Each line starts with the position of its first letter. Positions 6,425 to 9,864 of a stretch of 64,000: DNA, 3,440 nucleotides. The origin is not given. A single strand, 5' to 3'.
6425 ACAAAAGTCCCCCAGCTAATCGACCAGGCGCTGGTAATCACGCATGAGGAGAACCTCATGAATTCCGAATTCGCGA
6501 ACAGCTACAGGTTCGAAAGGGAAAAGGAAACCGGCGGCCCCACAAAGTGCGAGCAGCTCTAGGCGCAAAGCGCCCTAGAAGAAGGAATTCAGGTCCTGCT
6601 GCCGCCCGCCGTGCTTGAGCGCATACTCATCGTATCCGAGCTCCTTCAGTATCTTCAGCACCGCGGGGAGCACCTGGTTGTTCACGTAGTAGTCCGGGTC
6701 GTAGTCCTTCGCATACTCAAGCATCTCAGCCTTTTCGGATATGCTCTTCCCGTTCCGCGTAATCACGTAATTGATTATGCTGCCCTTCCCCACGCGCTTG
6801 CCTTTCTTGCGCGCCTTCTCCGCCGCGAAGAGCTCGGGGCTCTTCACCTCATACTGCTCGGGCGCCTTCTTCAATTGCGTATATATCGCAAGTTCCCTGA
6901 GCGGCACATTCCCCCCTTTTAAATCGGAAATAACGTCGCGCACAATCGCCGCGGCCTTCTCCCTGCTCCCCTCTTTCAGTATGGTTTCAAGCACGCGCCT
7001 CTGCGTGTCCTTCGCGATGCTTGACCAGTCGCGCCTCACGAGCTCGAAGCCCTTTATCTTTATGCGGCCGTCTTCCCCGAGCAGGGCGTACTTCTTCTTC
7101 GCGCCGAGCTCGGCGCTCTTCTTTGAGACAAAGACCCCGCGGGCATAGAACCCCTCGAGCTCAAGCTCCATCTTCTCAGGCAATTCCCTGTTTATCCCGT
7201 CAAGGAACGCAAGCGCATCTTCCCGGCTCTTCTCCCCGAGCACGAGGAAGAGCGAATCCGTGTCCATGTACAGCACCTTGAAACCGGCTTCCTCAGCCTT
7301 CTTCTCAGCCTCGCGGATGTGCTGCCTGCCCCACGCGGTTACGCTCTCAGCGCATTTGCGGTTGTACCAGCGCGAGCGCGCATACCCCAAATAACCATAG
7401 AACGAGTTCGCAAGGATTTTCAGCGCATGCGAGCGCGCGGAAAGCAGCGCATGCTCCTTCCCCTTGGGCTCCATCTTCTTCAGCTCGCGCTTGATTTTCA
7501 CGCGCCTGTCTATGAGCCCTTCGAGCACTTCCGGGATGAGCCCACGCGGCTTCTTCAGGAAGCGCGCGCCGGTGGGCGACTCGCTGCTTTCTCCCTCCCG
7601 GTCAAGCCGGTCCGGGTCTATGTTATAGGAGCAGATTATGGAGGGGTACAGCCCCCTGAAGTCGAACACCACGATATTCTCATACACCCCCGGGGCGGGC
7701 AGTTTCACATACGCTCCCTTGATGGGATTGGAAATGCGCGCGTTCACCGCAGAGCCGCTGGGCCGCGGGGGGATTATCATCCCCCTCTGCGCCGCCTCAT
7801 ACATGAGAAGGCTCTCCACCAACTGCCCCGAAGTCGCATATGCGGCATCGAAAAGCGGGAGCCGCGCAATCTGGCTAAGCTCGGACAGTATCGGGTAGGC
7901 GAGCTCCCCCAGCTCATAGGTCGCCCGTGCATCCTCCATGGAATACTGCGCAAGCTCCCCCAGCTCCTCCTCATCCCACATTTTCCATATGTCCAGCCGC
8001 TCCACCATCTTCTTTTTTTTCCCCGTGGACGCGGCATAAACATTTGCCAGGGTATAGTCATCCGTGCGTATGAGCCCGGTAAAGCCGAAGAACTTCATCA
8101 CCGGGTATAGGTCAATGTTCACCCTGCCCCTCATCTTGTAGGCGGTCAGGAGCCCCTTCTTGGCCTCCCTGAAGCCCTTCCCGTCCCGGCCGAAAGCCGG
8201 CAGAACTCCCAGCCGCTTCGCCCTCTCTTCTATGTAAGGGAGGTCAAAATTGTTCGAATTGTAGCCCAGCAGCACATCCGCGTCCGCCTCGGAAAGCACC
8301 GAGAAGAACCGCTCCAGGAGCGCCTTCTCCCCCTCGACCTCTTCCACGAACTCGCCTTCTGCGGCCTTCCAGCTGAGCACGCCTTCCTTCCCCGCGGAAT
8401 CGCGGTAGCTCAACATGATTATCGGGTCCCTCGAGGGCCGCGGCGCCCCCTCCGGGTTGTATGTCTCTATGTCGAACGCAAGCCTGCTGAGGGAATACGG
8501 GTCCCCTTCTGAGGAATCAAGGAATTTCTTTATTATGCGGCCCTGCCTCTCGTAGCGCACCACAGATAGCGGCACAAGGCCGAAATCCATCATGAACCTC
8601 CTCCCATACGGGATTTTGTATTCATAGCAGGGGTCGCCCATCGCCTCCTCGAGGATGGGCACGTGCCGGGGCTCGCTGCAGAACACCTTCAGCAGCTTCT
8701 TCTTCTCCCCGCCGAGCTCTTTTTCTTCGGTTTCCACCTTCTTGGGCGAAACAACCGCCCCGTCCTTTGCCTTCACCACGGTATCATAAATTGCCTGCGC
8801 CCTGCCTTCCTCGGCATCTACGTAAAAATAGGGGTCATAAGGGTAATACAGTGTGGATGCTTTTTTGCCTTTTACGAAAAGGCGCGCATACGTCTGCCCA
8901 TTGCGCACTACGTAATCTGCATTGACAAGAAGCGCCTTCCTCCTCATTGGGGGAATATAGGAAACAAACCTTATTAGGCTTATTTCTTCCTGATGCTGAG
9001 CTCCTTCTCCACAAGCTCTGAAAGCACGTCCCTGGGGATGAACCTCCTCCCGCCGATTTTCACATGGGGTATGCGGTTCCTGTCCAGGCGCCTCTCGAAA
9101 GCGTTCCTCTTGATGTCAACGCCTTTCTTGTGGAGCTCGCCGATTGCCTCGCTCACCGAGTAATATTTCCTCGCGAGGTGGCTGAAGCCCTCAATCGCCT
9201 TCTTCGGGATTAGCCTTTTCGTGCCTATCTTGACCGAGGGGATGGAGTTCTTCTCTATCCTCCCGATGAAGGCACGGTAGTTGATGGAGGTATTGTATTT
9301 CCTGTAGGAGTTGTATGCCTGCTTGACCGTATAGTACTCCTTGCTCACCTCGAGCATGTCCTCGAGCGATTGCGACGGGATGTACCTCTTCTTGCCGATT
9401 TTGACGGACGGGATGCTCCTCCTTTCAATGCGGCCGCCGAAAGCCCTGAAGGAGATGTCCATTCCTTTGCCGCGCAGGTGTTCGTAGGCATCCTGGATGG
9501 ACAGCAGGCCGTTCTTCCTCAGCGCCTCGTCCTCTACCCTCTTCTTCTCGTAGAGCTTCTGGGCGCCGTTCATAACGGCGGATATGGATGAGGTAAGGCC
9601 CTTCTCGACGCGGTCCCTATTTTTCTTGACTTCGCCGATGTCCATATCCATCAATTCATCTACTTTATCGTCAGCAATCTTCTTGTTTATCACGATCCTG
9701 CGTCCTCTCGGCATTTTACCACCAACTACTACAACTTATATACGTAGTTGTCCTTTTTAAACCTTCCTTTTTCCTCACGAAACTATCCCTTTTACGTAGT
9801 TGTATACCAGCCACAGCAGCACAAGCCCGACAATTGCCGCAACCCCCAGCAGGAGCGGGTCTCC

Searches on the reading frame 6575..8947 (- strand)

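Call 66: search_protein_families(library=pfam, proteins=[window:6575-8947:-])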
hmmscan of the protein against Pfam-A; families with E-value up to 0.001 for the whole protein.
window:6575-8947:- (790 aa): 3 families
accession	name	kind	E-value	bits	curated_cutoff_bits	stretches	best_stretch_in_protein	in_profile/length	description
PF00136.26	DNA_pol_B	-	2.3e-64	218.3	23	1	372-769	10-452/453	DNA polymerase family B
PF03104.25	DNA_pol_B_exo1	-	1.2e-27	97.4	23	1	108-302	4-241/242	DNA polymerase family B, exonuclease domain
PF10108.15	DNA_pol_B_exo2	-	4.8e-09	36.6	24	1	202-344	32-167/213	Predicted 3'-5' exonuclease related to the exonuclease domain of PolB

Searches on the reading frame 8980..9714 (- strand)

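Call 66: search_protein_families(library=pfam, proteins=[window:8980-9714:-])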
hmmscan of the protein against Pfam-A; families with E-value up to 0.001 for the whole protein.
window:8980-9714:- (244 aa): 1 family
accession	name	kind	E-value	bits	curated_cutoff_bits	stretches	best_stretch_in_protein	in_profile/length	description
PF12728.13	HTH_17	-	1.9e-08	34.9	27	0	201-237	13-49/51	Helix-turn-helix domain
